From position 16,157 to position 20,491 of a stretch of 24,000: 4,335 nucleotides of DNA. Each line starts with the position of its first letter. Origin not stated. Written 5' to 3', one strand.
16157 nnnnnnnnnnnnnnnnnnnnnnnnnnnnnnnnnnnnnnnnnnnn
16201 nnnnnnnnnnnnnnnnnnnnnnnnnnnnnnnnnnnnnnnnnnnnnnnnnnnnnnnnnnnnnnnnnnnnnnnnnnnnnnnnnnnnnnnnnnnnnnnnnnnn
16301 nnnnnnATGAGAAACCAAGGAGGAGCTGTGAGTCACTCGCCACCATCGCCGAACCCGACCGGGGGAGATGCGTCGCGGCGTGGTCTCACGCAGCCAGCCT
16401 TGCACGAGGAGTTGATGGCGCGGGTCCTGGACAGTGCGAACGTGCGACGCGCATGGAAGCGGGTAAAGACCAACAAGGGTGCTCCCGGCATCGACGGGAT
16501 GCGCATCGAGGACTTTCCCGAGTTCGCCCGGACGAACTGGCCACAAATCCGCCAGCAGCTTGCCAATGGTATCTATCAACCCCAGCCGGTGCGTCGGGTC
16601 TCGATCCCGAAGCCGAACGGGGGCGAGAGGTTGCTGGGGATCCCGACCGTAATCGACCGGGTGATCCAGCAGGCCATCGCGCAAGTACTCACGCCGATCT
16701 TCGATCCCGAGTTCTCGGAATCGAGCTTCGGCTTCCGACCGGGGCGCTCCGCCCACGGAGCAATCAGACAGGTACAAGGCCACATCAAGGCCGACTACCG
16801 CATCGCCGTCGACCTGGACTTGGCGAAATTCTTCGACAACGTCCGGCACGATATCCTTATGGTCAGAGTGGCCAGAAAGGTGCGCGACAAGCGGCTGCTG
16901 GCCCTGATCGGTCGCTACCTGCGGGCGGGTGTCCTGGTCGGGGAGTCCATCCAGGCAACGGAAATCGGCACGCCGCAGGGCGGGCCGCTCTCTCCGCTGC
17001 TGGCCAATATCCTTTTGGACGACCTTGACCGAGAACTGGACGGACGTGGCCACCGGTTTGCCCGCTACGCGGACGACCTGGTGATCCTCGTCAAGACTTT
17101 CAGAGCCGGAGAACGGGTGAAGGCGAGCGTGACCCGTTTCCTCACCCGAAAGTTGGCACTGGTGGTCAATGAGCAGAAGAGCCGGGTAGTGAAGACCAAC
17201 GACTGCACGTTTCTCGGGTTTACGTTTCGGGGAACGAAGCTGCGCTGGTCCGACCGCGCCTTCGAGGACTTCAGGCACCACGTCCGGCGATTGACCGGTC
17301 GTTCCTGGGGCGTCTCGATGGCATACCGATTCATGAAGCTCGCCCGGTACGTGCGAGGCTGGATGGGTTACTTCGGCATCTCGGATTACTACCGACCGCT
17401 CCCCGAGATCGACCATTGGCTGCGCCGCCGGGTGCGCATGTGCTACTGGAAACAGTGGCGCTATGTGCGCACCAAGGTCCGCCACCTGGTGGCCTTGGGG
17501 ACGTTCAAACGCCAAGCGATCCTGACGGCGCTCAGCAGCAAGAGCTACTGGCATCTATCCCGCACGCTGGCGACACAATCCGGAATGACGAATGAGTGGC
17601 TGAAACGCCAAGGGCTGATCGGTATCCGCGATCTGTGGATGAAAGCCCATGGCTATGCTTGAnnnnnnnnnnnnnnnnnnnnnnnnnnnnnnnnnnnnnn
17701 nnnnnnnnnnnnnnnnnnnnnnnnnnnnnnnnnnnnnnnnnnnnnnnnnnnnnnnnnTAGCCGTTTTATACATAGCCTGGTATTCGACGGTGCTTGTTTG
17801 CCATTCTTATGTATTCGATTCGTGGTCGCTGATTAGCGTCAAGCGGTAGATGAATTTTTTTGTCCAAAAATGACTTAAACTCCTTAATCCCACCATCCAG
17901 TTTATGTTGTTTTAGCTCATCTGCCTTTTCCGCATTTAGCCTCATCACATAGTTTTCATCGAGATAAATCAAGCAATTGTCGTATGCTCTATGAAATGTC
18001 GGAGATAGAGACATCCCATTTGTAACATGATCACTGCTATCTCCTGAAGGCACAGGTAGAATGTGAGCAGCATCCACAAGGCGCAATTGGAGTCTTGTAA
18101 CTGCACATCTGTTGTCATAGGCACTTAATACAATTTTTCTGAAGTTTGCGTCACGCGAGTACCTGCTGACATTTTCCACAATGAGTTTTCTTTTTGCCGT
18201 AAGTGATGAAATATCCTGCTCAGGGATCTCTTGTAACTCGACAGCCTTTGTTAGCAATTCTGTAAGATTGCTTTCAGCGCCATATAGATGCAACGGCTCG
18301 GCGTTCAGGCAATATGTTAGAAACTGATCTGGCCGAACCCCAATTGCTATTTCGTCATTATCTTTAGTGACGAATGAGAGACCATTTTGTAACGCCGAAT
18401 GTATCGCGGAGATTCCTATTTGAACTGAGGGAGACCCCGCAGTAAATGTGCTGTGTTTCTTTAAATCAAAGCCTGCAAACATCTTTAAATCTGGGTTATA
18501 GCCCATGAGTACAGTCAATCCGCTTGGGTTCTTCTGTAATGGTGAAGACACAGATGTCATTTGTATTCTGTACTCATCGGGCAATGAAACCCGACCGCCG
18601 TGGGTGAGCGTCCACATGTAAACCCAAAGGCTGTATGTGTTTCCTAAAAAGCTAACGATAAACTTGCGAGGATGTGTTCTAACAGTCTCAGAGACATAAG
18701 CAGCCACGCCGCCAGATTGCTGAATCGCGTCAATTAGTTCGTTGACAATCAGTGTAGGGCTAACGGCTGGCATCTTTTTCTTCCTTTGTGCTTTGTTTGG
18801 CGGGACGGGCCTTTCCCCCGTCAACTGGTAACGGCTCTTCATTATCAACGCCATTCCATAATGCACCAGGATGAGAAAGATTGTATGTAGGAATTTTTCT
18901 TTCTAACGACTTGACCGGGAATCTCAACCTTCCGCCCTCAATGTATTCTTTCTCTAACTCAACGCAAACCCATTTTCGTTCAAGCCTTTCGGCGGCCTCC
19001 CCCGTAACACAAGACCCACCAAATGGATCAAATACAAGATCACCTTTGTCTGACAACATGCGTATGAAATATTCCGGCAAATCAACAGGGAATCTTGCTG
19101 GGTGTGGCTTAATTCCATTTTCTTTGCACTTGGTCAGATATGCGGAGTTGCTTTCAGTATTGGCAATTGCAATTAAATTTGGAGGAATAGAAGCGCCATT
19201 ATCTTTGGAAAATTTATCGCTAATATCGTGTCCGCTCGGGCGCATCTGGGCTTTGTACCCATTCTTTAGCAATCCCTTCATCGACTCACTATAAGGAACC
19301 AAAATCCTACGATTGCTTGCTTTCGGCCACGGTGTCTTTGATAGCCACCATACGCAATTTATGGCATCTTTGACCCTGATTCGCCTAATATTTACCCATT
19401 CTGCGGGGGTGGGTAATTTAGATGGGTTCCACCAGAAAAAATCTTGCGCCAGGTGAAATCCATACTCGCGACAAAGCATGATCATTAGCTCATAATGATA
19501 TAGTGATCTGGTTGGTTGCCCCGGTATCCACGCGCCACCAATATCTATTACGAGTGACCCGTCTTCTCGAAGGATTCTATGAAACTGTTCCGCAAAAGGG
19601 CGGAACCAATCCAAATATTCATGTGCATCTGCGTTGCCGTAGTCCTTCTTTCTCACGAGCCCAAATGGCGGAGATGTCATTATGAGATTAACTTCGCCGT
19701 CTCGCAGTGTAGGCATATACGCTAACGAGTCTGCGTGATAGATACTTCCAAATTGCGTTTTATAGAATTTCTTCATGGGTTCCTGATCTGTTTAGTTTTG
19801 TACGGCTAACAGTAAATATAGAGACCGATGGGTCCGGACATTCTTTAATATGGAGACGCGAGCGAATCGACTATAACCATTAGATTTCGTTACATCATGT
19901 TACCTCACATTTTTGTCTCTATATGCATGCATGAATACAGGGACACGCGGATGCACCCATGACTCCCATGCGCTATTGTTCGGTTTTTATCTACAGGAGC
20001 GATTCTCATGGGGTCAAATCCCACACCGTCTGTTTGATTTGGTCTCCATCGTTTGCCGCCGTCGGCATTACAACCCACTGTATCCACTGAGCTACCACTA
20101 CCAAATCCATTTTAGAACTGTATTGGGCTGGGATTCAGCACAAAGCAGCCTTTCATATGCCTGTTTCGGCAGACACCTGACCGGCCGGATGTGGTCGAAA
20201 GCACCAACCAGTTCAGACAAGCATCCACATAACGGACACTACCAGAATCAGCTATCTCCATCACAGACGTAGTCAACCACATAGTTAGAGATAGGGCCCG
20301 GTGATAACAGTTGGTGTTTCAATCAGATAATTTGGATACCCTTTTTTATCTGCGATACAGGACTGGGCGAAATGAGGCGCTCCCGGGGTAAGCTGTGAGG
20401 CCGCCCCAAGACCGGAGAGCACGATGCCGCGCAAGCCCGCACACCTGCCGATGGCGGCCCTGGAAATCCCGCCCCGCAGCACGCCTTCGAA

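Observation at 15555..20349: Transposase-less IS-like cassette delivering a restriction-modification system into a terminator U-tract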

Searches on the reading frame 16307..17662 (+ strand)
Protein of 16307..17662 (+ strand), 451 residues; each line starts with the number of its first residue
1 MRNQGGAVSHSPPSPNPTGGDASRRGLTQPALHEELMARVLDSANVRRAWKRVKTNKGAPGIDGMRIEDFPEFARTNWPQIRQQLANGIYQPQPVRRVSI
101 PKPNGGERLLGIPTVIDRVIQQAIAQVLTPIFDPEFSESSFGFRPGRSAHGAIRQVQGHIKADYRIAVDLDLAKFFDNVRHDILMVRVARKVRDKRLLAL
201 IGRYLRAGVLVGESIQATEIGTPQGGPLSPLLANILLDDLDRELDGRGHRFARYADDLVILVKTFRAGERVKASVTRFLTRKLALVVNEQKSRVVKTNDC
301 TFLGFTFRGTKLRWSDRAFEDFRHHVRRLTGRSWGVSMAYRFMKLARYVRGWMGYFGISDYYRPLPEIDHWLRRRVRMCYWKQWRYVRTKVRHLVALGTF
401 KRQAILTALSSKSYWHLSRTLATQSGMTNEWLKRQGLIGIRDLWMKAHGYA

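Call 7: search_protein_families(library=pfam, proteins=[window:16307-17662:+], max_evalue=0.01)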
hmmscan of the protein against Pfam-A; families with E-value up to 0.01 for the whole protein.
window:16307-17662:+ (451 aa): 2 families
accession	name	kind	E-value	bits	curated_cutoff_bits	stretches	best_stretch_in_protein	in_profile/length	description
PF00078.32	RVT_1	-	7.6e-39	134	29.6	1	100-307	1-205/205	Reverse transcriptase (RNA-dependent DNA polymerase)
PF08388.16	GIIM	-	7e-17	61.6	23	1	321-390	3-72/80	Group II intron, maturase-specific domain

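Call 58: find_encoding_contigs(protein=window:16307-17662:+, flank=3000, max_places=10)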
Protein window:16307-17662:+ (451 aa): no gene with exactly this product is on record in the collection.

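Call 80: search_protein_families(library=ncbifam, proteins=[window:16307-17662:+], max_evalue=0.00001)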
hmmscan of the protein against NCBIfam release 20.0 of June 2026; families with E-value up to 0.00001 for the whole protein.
window:16307-17662:+ (451 aa): 6 families
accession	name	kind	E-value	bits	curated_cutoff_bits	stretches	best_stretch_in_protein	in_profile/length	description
TIGR04416.1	group_II_RT_mat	equivalog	7.9e-122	406.7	300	1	44-384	2-353/353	group II intron reverse transcriptase/maturase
NF038233.2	retron_St85_RT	exception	3.1e-19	69.3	235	1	92-301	22-224/289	retron St85 family RNA-directed DNA polymerase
NF041746.1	Drt2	equivalog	2.4e-15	56.7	390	1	217-328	219-342/416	antiviral reverse transcriptase Drt2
NF041747.1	Drt3a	equivalog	1e-11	44.9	200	1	163-300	108-243/412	antiviral reverse transcriptase Drt3a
NF042941.1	Retron_TIR_antiphage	equivalog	3.4e-10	39.3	600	1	97-272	31-194/464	TIR domain-containing anti-phage reverse transcriptase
NF038237.1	retron_Ec67_fus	exception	1.2e-09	37.2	450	1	84-260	23-203/572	retron Ec67 family RNA-directed DNA polymerase/endonuclease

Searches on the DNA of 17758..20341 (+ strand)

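Call 10: search_dna_similar(query=window:19777-20341:+, collection=plasmids, mode=distant, max_evalue=0.01)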
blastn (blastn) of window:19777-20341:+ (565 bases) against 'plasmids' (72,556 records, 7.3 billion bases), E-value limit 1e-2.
No match.

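Call 67: search_dna_similar(query=window:17758-19900:+, collection=plasmids, mode=distant, max_rows=15)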
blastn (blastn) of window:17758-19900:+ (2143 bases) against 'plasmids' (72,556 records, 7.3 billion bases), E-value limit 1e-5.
Records with a match: 7; places in all: 7; records where one place covers at least 80% of the query: 0.
Best place of each record, by identity: 60-80% 7.
By first word of the organism name: Roseivivax 1; Ensifer 1; Providencia 1; Novacetimonas 1; Thiothrix 1; Apilactobacillus 1; Haloplanus 1.
By predicted mobility (MOB-suite, as given by PLSDB): non-mobilizable 5; conjugative 1; mobilizable 1.
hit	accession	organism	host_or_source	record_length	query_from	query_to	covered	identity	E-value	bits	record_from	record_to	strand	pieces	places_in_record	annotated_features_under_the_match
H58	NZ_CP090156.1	Roseivivax marinus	Bathymodiolus marisindicus,single cell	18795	1259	1936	32%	66.8%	2e-50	209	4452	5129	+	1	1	site-specific DNA-methyltransferase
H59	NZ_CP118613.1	Ensifer adhaerens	Pure isolate,Rhizosphere of Cyperus ...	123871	1397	1929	25%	66.4%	3e-29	139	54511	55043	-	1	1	DNA methyltransferase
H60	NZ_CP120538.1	Providencia sp. PROV099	Homo sapiens,Urine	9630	1256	1705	21%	64.7%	5e-15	92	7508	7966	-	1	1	site-specific DNA-methyltransferase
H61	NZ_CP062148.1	Novacetimonas hansenii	Tibicos symbiotic community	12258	1397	1797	19%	66.7%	2e-20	109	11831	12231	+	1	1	none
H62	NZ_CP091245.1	Thiothrix winogradskyi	DSMZ collection (DSM 12730)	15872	1263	1650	18%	65.6%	5e-15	92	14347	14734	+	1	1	site-specific DNA-methyltransferase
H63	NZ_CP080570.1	Apilactobacillus kunkeei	Monoisolate,environmental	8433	1574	1688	5%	72.2%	6e-7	64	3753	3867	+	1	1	site-specific DNA-methyltransferase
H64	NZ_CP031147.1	Haloplanus rubicundus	solar salt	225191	1586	1695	5%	73.6%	5e-8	69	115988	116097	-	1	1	site-specific DNA-methyltransferase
